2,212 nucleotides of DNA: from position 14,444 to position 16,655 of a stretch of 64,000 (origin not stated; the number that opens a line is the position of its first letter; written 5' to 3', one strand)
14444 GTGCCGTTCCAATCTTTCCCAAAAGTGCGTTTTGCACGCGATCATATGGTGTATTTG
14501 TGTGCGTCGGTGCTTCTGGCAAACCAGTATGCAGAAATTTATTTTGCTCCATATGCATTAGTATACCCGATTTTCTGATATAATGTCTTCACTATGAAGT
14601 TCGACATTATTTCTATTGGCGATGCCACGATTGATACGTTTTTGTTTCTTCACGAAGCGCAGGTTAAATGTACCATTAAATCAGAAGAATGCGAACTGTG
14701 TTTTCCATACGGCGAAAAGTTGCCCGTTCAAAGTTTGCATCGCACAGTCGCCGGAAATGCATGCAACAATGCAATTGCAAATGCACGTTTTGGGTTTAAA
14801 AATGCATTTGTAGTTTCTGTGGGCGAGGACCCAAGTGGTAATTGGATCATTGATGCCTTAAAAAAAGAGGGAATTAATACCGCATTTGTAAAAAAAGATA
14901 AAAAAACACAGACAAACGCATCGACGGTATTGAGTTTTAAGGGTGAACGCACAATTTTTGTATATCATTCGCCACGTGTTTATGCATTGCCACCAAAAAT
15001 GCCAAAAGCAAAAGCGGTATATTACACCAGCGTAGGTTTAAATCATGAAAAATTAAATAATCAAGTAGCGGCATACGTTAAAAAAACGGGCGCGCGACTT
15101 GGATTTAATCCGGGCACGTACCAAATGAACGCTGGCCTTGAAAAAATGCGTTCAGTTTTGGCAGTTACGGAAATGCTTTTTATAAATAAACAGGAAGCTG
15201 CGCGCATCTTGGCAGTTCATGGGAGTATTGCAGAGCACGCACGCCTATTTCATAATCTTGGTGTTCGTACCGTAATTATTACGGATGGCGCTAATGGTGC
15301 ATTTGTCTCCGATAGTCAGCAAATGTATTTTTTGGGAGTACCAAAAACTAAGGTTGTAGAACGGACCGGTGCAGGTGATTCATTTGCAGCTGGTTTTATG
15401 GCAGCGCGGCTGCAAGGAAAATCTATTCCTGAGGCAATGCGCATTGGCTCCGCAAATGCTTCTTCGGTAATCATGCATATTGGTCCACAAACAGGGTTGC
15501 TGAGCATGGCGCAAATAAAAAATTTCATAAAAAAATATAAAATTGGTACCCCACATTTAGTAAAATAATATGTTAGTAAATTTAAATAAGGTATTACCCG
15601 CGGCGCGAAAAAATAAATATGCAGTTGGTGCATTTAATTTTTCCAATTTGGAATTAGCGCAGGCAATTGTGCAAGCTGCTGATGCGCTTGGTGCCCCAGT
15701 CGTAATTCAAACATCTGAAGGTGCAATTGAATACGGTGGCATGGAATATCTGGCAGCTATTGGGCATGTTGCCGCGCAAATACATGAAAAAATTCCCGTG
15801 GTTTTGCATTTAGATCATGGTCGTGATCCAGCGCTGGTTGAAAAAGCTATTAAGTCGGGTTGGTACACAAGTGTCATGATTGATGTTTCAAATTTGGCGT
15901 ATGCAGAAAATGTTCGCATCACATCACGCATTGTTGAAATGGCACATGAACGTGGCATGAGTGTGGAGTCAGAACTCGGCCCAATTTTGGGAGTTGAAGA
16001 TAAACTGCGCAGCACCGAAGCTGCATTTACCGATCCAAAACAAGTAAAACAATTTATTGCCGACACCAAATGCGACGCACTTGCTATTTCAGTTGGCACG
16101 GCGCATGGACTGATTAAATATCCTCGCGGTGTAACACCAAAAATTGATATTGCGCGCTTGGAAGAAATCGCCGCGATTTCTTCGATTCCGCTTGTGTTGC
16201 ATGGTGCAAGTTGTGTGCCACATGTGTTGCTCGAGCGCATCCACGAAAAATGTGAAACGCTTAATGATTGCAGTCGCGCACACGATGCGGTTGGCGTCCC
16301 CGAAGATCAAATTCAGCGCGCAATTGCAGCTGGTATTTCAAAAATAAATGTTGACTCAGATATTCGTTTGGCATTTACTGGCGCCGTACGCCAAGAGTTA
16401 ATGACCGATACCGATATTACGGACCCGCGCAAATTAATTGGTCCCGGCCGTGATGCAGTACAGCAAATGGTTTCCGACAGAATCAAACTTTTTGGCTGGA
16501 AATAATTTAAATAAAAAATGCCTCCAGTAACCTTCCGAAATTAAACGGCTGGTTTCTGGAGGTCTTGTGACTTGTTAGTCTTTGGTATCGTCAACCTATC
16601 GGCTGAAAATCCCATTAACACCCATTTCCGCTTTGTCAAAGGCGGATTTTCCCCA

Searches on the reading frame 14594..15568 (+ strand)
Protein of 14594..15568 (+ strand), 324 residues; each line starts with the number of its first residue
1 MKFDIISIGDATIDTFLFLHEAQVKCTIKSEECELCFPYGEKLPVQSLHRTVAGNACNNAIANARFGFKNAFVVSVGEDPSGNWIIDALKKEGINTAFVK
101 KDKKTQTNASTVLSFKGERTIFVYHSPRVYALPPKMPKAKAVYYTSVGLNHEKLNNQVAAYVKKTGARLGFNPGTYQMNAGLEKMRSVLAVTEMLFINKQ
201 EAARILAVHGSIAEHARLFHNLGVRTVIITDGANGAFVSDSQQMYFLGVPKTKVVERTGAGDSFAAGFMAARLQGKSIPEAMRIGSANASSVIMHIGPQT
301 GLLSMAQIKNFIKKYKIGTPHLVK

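Call 9: search_protein_families(library=pfam, proteins=[window:14594-15568:+])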
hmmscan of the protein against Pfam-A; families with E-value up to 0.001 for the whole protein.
window:14594-15568:+ (324 aa): 3 families
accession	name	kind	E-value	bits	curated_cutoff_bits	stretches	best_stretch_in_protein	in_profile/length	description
PF00294.29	PfkB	-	1.3e-46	159.8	25.8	1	28-301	16-298/302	pfkB family carbohydrate kinase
PF25270.1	Khk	-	8e-05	22.4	35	1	177-299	225-353/365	Prokaryotic ketohexokinase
PF08543.17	Phos_pyr_kin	-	0.00026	20.9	27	1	183-289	110-228/246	Phosphomethylpyrimidine kinase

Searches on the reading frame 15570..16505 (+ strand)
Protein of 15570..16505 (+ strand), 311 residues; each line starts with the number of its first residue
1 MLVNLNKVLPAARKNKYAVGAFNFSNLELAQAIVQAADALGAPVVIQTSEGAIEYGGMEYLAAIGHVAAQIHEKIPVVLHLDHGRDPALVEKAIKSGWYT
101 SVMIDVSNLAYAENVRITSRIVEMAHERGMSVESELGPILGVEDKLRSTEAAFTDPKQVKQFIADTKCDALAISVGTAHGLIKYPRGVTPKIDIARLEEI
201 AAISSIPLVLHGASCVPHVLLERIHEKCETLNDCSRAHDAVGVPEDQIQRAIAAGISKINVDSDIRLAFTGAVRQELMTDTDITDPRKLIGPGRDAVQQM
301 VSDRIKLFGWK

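Call 9: search_protein_families(library=pfam, proteins=[window:15570-16505:+])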
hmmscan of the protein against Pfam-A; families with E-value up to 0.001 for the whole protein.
window:15570-16505:+ (311 aa): 1 family
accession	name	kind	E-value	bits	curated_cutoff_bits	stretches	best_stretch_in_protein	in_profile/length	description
PF01116.26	F_bP_aldolase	-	3.3e-92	309.4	25.5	1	3-309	1-273/277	Fructose-bisphosphate aldolase class-II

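Call 16: find_encoding_contigs(protein=window:15570-16505:+, flank=3000, max_places=10)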
Protein window:15570-16505:+ (311 aa): 6 contigs read that carry it; 3 places shown.
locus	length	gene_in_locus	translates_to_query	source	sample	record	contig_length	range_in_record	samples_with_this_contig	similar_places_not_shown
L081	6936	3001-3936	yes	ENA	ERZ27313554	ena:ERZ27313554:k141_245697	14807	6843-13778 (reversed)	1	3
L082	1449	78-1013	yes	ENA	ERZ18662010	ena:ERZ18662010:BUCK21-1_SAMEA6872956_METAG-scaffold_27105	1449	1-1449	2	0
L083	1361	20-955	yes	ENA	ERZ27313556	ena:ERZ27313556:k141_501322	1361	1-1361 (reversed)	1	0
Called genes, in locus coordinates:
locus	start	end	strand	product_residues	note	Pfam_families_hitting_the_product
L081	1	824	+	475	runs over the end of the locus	PF01930:Cas_Cas4 (faint), PF13482:RNase_H_2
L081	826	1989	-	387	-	-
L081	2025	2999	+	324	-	PF00294:PfkB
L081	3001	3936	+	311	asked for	PF01116:F_bP_aldolase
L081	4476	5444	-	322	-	PF02779:Transket_pyr, PF02780:Transketolase_C, PF22613:Transketolase_C_1 (weak)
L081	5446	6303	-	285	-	PF13292:DXP_synthase_N, PF00456:Transketolase_N, PF00676:E1_dh (weak)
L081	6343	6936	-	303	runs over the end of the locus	PF00890:FAD_binding_2 (faint), PF07992:Pyr_redox_2, PF13738:Pyr_redox_3, PF00070:Pyr_redox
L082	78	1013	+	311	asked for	PF01116:F_bP_aldolase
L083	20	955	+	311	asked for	PF01116:F_bP_aldolase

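Call 48: find_homologous_proteins(query=window:15570-16505:+, max_evalue=1e-90)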
Query window:15570-16505:+ (311 aa): 59 proteins with E <= 1e-90 among 8000 candidates.
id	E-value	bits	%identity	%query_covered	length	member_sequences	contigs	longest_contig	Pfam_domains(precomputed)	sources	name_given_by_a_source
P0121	8.0e-200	680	100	100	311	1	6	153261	PF01116.27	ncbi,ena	-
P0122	1.9e-140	485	70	99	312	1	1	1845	PF01116.27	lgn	-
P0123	8.5e-134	463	64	100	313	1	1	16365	PF01116.27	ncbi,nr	ncbi:MAG: class II fructose-bisphosphate aldolase family protein [Candidatus Magasanikbacteria bacte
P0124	1.6e-133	463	64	100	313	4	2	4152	PF01116.27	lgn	-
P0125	4.8e-133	461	65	100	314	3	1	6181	PF01116.27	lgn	-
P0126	2.3e-132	459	66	100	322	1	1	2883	PF01116.27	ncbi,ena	-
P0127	2.2e-130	452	64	100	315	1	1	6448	PF01116.27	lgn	-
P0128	3.8e-130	451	64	100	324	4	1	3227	PF01116.27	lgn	-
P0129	8.8e-130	450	64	100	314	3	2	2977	PF01116.27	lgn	-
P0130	1.3e-129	450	62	100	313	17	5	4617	PF01116.27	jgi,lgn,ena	jgi:fructose-bisphosphate aldolase class II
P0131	1.6e-129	449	64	100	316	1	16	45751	PF01116.27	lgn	-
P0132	3.2e-127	442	62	99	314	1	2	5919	PF01116.27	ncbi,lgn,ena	-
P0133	3.7e-127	442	62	100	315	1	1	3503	PF01116.27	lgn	-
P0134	6.8e-127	441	64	99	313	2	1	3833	PF01116.27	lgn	-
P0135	8.7e-125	434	62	99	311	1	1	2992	PF01116.27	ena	-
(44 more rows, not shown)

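Call 49: find_encoding_contigs(protein=P0122, flank=4000, max_places=5)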
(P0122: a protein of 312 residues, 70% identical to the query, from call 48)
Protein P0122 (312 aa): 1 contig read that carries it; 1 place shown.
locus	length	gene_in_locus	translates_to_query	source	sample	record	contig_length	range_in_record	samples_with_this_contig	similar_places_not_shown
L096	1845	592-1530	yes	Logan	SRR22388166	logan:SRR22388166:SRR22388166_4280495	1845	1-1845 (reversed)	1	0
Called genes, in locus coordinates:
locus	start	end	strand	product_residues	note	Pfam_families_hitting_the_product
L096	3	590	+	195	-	?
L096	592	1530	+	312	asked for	PF01116:F_bP_aldolase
